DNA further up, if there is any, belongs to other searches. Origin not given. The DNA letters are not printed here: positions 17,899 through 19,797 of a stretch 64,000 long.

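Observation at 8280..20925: mdh-fumC-hdrBCA-mvhD-flxCBA-like-frdBA-like-transporter operon: candidate soluble, flavin-based electron-bifurcating NADH:fumarate reductase pathway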

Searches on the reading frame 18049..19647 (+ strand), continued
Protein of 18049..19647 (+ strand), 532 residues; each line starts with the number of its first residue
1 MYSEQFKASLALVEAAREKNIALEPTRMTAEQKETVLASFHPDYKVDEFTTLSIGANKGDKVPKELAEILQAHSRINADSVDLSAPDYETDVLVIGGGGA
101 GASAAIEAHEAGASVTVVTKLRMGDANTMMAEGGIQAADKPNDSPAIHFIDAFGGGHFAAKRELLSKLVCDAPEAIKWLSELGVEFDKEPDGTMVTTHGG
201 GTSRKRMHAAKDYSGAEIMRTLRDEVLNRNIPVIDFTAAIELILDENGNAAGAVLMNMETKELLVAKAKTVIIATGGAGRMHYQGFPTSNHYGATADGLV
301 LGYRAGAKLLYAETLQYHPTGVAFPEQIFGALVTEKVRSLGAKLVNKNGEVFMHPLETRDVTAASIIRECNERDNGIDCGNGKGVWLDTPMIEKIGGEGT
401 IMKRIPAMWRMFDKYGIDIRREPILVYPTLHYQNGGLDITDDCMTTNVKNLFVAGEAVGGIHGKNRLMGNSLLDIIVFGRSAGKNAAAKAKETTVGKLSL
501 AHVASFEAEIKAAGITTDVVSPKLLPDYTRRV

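Call 34: find_encoding_contigs(protein=P0121, flank=10000, max_places=2)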
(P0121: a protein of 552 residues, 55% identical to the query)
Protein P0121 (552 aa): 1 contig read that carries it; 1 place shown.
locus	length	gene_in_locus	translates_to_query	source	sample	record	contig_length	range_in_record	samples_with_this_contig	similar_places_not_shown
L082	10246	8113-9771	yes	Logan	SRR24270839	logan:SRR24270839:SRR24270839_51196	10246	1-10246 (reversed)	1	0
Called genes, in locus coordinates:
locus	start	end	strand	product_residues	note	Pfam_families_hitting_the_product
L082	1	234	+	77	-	?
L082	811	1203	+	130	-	PF00037:Fer4 (faint), PF12837:Fer4_6 (faint), PF12838:Fer4_7, PF13187:Fer4_9 (weak), PF13484:Fer4_16 (faint)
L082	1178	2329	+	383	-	PF01855:POR_N, PF02780:Transketolase_C (weak), PF17147:PFOR_II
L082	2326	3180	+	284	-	PF02775:TPP_enzyme_C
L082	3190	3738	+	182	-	PF01558:POR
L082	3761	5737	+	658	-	PF00890:FAD_binding_2 (weak), PF12831:FAD_oxidored (weak), PF13450:NAD_binding_8 (weak), PF00037:Fer4 (weak), PF12838:Fer4_7 (weak), PF00037:Fer4, PF12837:Fer4_6 (weak), PF14697:Fer4_21, +6 more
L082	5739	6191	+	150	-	PF02662:FlpD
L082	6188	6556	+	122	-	PF13183:Fer4_8 (weak), PF13187:Fer4_9 (weak), PF13534:Fer4_17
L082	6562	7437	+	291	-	PF02754:CCG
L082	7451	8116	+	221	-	PF13183:Fer4_8 (faint), PF13534:Fer4_17 (faint), PF13187:Fer4_9, PF13237:Fer4_10 (weak), PF12838:Fer4_7 (weak)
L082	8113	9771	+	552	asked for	PF00890:FAD_binding_2, PF03486:HI0933_like (faint), PF07992:Pyr_redox_2 (faint)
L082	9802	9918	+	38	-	-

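Call 35: find_encoding_contigs(protein=P0128, flank=10000, max_places=2)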
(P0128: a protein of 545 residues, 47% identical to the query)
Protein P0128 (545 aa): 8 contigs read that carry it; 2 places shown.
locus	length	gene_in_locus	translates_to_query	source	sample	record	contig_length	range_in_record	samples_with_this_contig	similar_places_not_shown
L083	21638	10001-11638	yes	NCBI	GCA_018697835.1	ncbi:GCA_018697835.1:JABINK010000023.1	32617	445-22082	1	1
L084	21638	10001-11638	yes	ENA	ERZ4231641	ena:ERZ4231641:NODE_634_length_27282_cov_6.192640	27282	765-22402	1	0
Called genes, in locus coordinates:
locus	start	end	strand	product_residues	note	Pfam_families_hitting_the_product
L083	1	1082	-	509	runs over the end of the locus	?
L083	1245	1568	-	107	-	PF13442:Cytochrome_CBB3, PF00034:Cytochrom_C (weak)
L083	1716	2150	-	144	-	PF02635:DsrE (weak)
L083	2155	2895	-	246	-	-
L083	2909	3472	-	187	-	PF04542:Sigma70_r2, PF08281:Sigma70_r4_2, PF04545:Sigma70_r4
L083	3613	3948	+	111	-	PF11743:DUF3301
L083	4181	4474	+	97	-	PF00581:Rhodanese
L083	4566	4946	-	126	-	PF02261:Asp_decarbox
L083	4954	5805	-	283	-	PF02569:Pantoate_ligase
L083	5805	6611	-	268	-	PF02548:Pantoate_transf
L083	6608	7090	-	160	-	PF01288:HPPK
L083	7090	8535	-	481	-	PF01743:PolyA_pol, PF12627:PolyA_pol_RNAbd, PF12626:PolyA_pol_arg_C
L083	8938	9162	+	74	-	-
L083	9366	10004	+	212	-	PF13510:Fer2_4 (weak), PF12838:Fer4_7 (faint), PF13183:Fer4_8 (faint), PF13534:Fer4_17 (faint), PF13746:Fer4_18 (faint), PF13187:Fer4_9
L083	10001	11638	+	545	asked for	PF00890:FAD_binding_2, PF01134:GIDA (faint), PF01266:DAO, PF03486:HI0933_like (weak), PF07992:Pyr_redox_2 (faint), PF12831:FAD_oxidored (faint)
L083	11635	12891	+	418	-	PF01512:Complex1_51K, PF10531:SLBB (weak), PF22461:SLBB_2 (weak), PF10589:NADH_4Fe-4S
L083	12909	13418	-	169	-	-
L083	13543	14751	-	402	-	PF05977:MFS_3, PF07690:MFS_1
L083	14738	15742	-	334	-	PF00501:AMP-binding, PF13193:AMP-binding_C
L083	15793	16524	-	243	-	PF01209:Ubie_methyltran, PF13489:Methyltransf_23, PF13649:Methyltransf_25, PF13847:Methyltransf_31, PF08241:Methyltransf_11, PF08242:Methyltransf_12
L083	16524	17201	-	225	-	PF01322:Cytochrom_C_2 (faint)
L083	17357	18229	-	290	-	PF01040:UbiA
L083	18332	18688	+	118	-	-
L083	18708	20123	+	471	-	PF01297:ZnuA, PF02630:SCO1-SenC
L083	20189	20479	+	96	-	PF10006:DUF2249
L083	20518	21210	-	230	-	PF00034:Cytochrom_C, PF13442:Cytochrome_CBB3 (weak)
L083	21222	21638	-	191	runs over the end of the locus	PF01814:Hemerythrin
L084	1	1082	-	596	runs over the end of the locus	PF02872:5_nucleotid_C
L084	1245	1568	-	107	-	PF13442:Cytochrome_CBB3, PF00034:Cytochrom_C (weak)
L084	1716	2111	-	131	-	PF02635:DsrE (weak)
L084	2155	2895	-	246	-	-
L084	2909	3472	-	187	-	PF04542:Sigma70_r2, PF08281:Sigma70_r4_2, PF04545:Sigma70_r4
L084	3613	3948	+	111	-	PF11743:DUF3301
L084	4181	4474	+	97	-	PF00581:Rhodanese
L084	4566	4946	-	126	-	PF02261:Asp_decarbox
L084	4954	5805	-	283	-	PF02569:Pantoate_ligase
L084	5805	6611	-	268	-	PF02548:Pantoate_transf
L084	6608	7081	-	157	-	PF01288:HPPK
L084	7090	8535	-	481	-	PF01743:PolyA_pol, PF12627:PolyA_pol_RNAbd, PF12626:PolyA_pol_arg_C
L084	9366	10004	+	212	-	PF13510:Fer2_4 (weak), PF12838:Fer4_7 (faint), PF13183:Fer4_8 (faint), PF13534:Fer4_17 (faint), PF13746:Fer4_18 (faint), PF13187:Fer4_9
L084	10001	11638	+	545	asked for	PF00890:FAD_binding_2, PF01134:GIDA (faint), PF01266:DAO, PF03486:HI0933_like (weak), PF07992:Pyr_redox_2 (faint), PF12831:FAD_oxidored (faint)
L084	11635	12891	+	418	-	PF01512:Complex1_51K, PF10531:SLBB (weak), PF22461:SLBB_2 (weak), PF10589:NADH_4Fe-4S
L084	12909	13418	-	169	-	-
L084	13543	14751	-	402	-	PF05977:MFS_3, PF07690:MFS_1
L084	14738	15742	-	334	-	PF00501:AMP-binding, PF13193:AMP-binding_C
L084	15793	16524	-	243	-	PF01209:Ubie_methyltran, PF13489:Methyltransf_23, PF13649:Methyltransf_25, PF13847:Methyltransf_31, PF08241:Methyltransf_11, PF08242:Methyltransf_12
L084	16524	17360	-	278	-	PF01322:Cytochrom_C_2 (faint)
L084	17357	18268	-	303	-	PF01040:UbiA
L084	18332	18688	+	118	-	-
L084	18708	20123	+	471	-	PF01297:ZnuA, PF02630:SCO1-SenC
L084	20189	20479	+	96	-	PF10006:DUF2249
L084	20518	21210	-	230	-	PF00034:Cytochrom_C, PF13442:Cytochrome_CBB3 (weak)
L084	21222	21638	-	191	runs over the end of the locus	PF01814:Hemerythrin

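Call 43: search_protein_families(library=pfam, proteins=[L001:1312-2739:+], max_evalue=0.00001)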
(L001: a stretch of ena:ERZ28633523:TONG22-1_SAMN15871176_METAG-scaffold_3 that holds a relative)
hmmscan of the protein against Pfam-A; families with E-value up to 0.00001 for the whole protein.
L001:1312-2739:+ (475 aa): 10 families
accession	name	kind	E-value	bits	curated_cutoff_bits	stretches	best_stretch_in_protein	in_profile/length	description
PF02906.19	Fe_hyd_lg_C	-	2.7e-61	207.7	22.1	1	215-443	1-245/245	Iron only hydrogenase large subunit, C-terminal domain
PF00037.32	Fer4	-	5.1e-13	48.7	21.1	2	169-191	2-24/24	4Fe-4S binding domain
PF12838.12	Fer4_7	-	3.5e-12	47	27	2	97-143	2-52/52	4Fe-4S dicluster domain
PF12837.12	Fer4_6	-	1.1e-10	41.4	25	2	168-190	2-24/24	4Fe-4S binding domain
PF25160.1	LdpA_Fe-S-bd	-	3.8e-10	39.8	27.6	1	148-195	6-48/49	LdpA Fe-S cluster-binding domain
PF12797.12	Fer4_2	-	5.9e-08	32.6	24.5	0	123-141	4-22/22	4Fe-4S binding domain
PF13484.11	Fer4_16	-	1e-07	33.1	30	0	174-205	1-32/66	4Fe-4S double cluster binding domain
PF13237.11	Fer4_10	-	1.8e-07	31.4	25.5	1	124-186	4-53/53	4Fe-4S dicluster domain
PF13187.11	Fer4_9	-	2.5e-07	31.1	27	0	96-144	1-52/52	4Fe-4S dicluster domain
PF14697.11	Fer4_21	-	3.5e-07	30.7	35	0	96-143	7-56/59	4Fe-4S dicluster domain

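Call 45: find_encoding_contigs(protein=P0122, flank=10000, max_places=1)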
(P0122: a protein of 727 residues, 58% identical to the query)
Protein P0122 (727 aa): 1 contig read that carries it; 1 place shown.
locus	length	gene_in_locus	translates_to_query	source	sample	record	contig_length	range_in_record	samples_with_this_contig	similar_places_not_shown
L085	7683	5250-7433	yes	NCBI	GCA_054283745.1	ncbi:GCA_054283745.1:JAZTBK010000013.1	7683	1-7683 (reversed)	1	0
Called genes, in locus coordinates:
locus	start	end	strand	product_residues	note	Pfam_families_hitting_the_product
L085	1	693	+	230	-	?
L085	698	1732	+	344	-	PF04389:Peptidase_M28 (faint), PF05343:Peptidase_M42, PF01546:Peptidase_M20 (weak)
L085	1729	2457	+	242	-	PF00583:Acetyltransf_1, PF12746:GNAT_acetyltran (weak), PF13508:Acetyltransf_7 (weak), PF08445:FR47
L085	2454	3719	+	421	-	PF06838:Met_gamma_lyase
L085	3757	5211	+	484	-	PF01943:Polysacc_synt, PF13440:Polysacc_synt_3, PF03023:MurJ (weak)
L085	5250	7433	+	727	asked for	PF13183:Fer4_8 (faint), PF12838:Fer4_7 (weak), PF13187:Fer4_9 (weak), PF00890:FAD_binding_2, PF01266:DAO, PF03486:HI0933_like, PF07992:Pyr_redox_2, PF12831:FAD_oxidored (faint)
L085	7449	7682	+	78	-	?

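Call 46: find_encoding_contigs(protein=P0130, flank=10000, max_places=1)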
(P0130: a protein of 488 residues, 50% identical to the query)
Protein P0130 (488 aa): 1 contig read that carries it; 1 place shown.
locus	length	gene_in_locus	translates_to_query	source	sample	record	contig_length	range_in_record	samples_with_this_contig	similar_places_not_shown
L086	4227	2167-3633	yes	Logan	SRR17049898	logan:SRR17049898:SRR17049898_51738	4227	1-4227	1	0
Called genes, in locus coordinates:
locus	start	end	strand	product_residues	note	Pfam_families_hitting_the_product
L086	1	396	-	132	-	?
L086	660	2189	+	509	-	-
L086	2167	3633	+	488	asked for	PF00890:FAD_binding_2, PF01266:DAO (weak), PF03486:HI0933_like, PF07992:Pyr_redox_2 (faint), PF12831:FAD_oxidored (weak)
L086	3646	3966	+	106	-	-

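Call 47: find_encoding_contigs(protein=P0131, flank=10000, max_places=1)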
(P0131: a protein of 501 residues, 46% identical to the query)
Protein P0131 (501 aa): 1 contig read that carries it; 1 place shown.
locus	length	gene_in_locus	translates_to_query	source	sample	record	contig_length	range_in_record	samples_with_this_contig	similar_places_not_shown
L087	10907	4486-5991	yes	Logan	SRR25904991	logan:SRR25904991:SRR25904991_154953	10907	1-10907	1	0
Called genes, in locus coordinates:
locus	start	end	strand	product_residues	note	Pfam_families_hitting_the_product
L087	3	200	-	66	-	?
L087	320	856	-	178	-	PF14278:TetR_C_8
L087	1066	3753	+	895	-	PF03176:MMPL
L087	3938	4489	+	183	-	PF13183:Fer4_8 (faint), PF13534:Fer4_17 (faint), PF13187:Fer4_9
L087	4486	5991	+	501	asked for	PF00890:FAD_binding_2, PF01266:DAO, PF03486:HI0933_like (weak), PF07992:Pyr_redox_2 (faint), PF12831:FAD_oxidored (weak)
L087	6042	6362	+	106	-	-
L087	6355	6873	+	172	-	PF07155:ECF-ribofla_trS, PF12822:ECF_trnsprt (weak)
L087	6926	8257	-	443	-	PF00224:PK, PF02887:PK_C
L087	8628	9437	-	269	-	PF04536:TPM_phosphatase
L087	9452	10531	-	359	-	-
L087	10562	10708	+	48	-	-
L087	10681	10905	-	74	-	?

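Call 64: predict_structure(alignment_id=A2)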
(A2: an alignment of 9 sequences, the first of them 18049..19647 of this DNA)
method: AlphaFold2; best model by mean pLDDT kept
length: 532 residues; sequences in the alignment: 9
mean_pLDDT: 85.8   pTM: 0.88
mean pLDDT of the five models: 85.8, 85.0, 84.5, 84.0, 83.0
residues with pLDDT >= 90: 266; 70-90: 208; 50-70: 48; < 50: 10
segments of 3 or more residues with pLDDT < 50: 200-204
pLDDT, mean of each block of 10 residues (from residue 1): 79 94 86 92 86 93 89 84 92 96 98 96 87 71 71 73 89 89 83 62 59 83 96 93 96 92 95 86 81 85 94 83 88 81 93 83 92 86 88 92 86 92 92 81 95 90 64 90 98 94 91 74 55 41
secondary structure, 60 per line:
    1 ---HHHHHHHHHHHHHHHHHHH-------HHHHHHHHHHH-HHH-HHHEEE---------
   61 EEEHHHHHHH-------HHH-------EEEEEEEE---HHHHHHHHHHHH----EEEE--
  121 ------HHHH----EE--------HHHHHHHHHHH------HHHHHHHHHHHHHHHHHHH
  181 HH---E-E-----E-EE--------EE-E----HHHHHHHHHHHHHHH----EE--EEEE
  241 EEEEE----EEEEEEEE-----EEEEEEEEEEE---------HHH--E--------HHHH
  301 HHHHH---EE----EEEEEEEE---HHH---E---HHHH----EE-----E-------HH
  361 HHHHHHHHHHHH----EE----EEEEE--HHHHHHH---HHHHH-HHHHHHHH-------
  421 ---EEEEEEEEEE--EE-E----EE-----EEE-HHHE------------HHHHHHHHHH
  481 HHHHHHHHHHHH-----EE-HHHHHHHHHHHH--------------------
elements in order: H4-22 H30-40 E49-51 E61-63 H64-70 E88-95 H99-110 E115-118 H127-130 H145-155 H162-182 H214-228 E237-245 E250-257 E263-273 H297-305 E315-322 H336-339 H359-372 E383-387 H390-396 H400-404 H406-413 E424-433 E451-453 H471-492 H501-512

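Call 67: fold_search(model_id=the predicted structure, library=pdb)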
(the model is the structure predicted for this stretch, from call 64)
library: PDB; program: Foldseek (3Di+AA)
matches with E <= 10: 1954; with E <= 0.001: 1041
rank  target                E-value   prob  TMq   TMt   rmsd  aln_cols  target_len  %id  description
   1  1kf6_A                2.4e-31  1.00  0.70  0.65   3.6       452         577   31  E. coli Quinol-Fumarate Reductase with Bound Inhibitor HQNO (released 2002-03-13)
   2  5vpn_E                4.7e-31  1.00  0.69  0.63   3.9       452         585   30  E. coli Quinol fumarate reductase FrdA E245Q mutation (released 2017-06-21)
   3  5vpn_A                8.5e-31  1.00  0.70  0.64   3.6       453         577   31  E. coli Quinol fumarate reductase FrdA E245Q mutation (released 2017-06-21)
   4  7d6x_A                3.2e-30  1.00  0.68  0.61   4.2       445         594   37  Mycobacterium smegmatis Sdh1 complex in the apo form (released 2021-04-07)
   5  1ksu_A                3.6e-30  1.00  0.60  0.57   9.1       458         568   30  Crystal Structure of His505Tyr Mutant Flavocytochrome c3 from Shewanella frigidimarina (released 2002-08-14)
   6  1d4c_A                6.8e-30  1.00  0.62  0.58  14.2       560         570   25  CRYSTAL STRUCTURE OF THE UNCOMPLEXED FORM OF THE FLAVOCYTOCHROME C FUMARATE REDUCTASE OF SHEWANELLA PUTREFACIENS STRAI (released 1999-12-01)
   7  1jrz_A                8.9e-30  1.00  0.63  0.59  18.6       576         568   25  Crystal structure of Arg402Tyr mutant flavocytochrome c3 from Shewanella frigidimarina (released 2001-11-02)
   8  7d6v_A                9.3e-30  1.00  0.66  0.59   4.2       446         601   36  Mycobacterium smegmatis Sdh1 in complex with UQ1 (released 2021-04-07)
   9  1e39                  1.0e-29  1.00  0.61  0.57   9.2       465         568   29  Flavocytochrome C3 from Shewanella frigidimarina histidine 365 mutated to alanine (released 2000-09-18)
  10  1jry_A                1.1e-29  1.00  0.61  0.57   9.1       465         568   29  Crystal structure of Arg402Lys mutant flavocytochrome c3 from Shewanella frigidimarina (released 2001-11-02)
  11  6awf_A                1.3e-29  1.00  0.67  0.63   3.9       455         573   30  Escherichia coli quinol:fumarate reductase crystallized without dicarboxylate (released 2017-12-06)
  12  2b7r                  2.9e-29  1.00  0.62  0.58   7.4       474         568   29  Structure of E378D mutant flavocytochrome c3 (released 2006-05-23)
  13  2b7s                  3.0e-29  1.00  0.61  0.57   9.1       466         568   30  R381K mutant of flavocytochrome c3 (released 2006-05-23)
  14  1d4c_B                3.2e-29  1.00  0.64  0.60  13.3       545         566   26  CRYSTAL STRUCTURE OF THE UNCOMPLEXED FORM OF THE FLAVOCYTOCHROME C FUMARATE REDUCTASE OF SHEWANELLA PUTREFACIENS STRAI (released 1999-12-01)
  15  8b6g_CA               3.7e-29  1.00  0.69  0.61   3.3       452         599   30  Cryo-EM structure of succinate dehydrogenase complex (complex-II) in respiratory supercomplex of Tetrahymena thermoph (released 2023-03-29)
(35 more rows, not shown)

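Call 70: search_protein_families(library=ncbifam, proteins=[L001:1312-2739:+], max_evalue=1e-10)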
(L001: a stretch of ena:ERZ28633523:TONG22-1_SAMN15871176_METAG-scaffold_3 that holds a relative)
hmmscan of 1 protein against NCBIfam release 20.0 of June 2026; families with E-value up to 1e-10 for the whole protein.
L001:1312-2739:+ (475 aa): 11 families
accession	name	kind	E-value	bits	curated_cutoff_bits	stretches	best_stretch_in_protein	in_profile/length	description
TIGR04105.1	FeFe_hydrog_B1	subfamily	1e-171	571.7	450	1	4-448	1-461/462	monomeric [FeFe] hydrogenase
TIGR02512.1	FeFe_hydrog_A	subfamily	1.8e-48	165.3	405.95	1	123-394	3-294/375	[FeFe] hydrogenase, group A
NF040763.1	FeFe_hydrog_A6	exception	1.9e-42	145.4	765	1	120-396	138-434/571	NADH-dependent [FeFe] hydrogenase, group A6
NF040762.1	Hydr_FeFe_Clost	exception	1.7e-34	119.4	900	1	122-403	139-440/572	ferredoxin hydrogenase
NF040864.1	HgcB_ferredoxin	equivalog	2.1e-14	53.1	99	0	150-205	21-76/93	mercury methylation ferredoxin HgcB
NF058577.1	FdxA_fam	equivalog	8.9e-13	48.2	65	0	151-189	15-52/52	4Fe-4S ferredoxin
TIGR02700.1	flavo_MJ0208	hypoth_equivalog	1.8e-12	47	251.35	0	95-146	148-196/234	dihydromethanopterin reductase (acceptor)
NF038196.1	ferrodoxin_EFR1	subfamily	3.3e-12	47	75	0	91-147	180-232/242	EFR1 family ferrodoxin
NF007382.0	PRK09898.1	equivalog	8.6e-12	45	213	0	94-142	120-169/208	ferredoxin-like protein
NF045992.1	CircClkLdpA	equivalog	9.2e-12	44.7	450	0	148-204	110-166/360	circadian clock protein LdpA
NF040770.1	hetero_SS_HdrA2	exception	2.1e-11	42.7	1100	0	93-147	575-626/777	CoB-CoM heterodisulfide reductase HdrA2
